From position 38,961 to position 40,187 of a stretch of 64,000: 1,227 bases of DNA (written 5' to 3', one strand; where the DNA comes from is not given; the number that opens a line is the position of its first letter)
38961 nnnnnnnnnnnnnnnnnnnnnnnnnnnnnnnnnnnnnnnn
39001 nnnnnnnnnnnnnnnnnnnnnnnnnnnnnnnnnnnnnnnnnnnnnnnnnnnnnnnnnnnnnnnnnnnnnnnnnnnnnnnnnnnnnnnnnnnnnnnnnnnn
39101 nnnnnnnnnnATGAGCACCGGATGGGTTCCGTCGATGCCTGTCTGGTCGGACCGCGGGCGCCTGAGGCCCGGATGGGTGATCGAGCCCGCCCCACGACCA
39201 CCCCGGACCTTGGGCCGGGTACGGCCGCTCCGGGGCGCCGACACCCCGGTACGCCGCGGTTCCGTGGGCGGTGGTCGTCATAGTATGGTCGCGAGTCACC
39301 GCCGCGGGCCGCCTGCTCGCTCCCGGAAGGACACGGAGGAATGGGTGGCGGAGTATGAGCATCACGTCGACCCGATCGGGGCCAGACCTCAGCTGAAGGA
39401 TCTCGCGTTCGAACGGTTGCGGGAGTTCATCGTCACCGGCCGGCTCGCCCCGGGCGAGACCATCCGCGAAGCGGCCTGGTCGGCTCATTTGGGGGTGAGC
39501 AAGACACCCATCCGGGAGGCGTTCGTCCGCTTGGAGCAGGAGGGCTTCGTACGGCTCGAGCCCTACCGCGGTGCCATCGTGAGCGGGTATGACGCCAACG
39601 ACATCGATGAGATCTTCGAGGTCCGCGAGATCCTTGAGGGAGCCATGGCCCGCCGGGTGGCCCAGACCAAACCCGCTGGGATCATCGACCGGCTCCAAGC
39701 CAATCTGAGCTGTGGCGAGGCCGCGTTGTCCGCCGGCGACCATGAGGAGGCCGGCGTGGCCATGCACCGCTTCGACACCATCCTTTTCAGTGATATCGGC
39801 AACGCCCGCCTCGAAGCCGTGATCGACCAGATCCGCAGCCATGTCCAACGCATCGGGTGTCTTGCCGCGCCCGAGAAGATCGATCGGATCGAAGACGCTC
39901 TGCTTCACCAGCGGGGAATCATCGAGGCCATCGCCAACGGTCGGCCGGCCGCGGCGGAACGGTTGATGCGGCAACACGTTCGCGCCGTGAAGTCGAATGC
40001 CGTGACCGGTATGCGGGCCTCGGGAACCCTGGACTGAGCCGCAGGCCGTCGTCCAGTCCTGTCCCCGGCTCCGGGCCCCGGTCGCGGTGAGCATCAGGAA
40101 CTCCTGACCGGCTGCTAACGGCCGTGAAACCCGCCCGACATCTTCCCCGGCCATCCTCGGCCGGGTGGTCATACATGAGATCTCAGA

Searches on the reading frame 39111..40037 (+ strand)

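Call 50: search_protein_families(library=pfam, proteins=[window:39111-40037:+], max_evalue=0.001)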
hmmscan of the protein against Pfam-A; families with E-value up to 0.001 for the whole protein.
window:39111-40037:+ (308 aa): 2 families
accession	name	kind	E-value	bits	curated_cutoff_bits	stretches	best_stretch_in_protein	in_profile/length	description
PF07729.17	FCD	-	1.3e-20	74.5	24.3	1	167-291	1-124/125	FCD domain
PF00392.27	GntR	-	4.8e-13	49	27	1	99-157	5-64/64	Bacterial regulatory proteins, gntR family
